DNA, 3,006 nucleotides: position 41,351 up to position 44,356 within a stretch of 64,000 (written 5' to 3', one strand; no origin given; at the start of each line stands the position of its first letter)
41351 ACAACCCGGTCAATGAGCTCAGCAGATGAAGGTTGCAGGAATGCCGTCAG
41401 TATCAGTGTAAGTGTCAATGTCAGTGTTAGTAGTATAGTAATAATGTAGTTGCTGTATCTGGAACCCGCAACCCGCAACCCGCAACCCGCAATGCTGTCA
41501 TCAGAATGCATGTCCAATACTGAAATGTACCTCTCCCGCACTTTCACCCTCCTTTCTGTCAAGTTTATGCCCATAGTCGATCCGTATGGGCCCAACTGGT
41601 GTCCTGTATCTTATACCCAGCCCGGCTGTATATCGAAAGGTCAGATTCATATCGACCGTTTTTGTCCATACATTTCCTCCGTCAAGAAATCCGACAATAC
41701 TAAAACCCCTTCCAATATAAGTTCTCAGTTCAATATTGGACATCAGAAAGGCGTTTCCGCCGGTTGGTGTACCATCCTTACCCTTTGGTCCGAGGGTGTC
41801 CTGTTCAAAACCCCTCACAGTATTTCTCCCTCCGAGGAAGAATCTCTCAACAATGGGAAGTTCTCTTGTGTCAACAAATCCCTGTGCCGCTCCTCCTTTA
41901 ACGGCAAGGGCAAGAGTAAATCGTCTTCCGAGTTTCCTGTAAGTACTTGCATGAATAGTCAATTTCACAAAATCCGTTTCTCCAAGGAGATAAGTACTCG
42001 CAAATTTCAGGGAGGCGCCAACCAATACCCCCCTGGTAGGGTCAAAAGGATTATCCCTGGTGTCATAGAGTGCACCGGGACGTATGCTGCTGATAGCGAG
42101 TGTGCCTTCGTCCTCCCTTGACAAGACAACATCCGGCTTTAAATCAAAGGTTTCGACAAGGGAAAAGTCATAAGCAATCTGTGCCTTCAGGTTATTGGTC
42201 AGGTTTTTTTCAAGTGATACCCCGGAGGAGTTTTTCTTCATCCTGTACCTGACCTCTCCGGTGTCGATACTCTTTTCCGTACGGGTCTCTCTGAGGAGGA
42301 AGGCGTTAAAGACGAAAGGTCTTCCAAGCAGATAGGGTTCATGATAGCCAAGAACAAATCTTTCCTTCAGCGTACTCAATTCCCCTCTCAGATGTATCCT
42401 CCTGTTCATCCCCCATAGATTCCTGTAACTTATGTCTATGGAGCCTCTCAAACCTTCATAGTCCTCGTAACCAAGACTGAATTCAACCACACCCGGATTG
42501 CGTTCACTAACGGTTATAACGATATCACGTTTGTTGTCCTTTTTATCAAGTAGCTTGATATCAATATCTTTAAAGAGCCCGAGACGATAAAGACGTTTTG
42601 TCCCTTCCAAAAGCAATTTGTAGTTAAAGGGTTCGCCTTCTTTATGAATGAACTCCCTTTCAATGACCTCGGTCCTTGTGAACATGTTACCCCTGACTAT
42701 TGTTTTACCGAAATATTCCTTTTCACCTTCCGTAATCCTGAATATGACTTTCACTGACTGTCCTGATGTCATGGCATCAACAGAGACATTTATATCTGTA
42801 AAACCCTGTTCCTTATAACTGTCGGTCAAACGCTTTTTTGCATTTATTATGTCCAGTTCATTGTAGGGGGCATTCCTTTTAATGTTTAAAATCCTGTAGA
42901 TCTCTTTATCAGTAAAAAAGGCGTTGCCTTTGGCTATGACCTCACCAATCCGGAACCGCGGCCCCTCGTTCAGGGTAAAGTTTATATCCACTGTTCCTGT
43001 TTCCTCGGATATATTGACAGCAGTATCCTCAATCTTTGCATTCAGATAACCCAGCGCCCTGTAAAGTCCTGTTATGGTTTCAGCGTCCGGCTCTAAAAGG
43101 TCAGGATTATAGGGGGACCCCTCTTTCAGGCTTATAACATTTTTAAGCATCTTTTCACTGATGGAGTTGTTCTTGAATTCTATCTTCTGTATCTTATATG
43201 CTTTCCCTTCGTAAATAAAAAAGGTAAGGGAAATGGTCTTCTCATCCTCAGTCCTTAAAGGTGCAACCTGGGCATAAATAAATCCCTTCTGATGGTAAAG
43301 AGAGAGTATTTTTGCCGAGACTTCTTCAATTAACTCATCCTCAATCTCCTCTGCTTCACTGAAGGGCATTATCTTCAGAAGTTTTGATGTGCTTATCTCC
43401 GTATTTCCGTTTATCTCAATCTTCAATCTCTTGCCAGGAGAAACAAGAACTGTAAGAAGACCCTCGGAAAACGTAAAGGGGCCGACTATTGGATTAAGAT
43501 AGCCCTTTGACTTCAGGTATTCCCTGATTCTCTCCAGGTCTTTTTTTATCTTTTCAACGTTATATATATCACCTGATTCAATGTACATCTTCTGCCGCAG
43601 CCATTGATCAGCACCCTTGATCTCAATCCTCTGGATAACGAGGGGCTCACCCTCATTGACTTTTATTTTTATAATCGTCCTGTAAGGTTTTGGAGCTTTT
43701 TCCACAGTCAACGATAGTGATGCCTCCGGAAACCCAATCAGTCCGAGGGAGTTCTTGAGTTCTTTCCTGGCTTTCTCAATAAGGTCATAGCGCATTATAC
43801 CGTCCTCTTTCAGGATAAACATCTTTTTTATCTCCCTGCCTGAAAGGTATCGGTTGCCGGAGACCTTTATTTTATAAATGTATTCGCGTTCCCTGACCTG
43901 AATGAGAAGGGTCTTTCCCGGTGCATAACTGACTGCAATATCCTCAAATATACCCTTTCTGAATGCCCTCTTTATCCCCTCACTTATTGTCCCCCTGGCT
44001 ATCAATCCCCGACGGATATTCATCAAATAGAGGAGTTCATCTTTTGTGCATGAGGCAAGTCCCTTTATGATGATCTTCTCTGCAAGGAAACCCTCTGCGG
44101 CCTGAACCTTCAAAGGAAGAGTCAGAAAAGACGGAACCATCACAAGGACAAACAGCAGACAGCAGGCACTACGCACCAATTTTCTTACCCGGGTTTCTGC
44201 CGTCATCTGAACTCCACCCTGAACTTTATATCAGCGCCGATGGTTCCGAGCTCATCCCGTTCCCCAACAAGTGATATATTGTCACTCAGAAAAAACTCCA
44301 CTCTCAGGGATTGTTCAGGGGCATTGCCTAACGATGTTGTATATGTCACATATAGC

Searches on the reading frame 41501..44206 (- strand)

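Call 89: search_protein_families(library=pfam, proteins=[window:41501-44206:-], max_evalue=0.00001)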
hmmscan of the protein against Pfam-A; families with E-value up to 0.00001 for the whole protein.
window:41501-44206:- (901 aa): 4 families
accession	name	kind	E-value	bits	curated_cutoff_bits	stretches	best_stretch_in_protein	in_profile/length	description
PF07244.20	POTRA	-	1.6e-72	240.6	21.3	6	337-415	1-79/79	Surface antigen variable number repeat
PF01103.29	Omp85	-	1.6e-58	199.2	24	1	596-901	1-325/325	Omp85 superfamily domain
PF08479.16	POTRA_2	-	1.1e-09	38.4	24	0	262-316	5-59/76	POTRA domain, ShlB-type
PF08478.15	POTRA_1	-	6.7e-06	26.8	23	0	418-461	1-44/69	POTRA domain, FtsQ-type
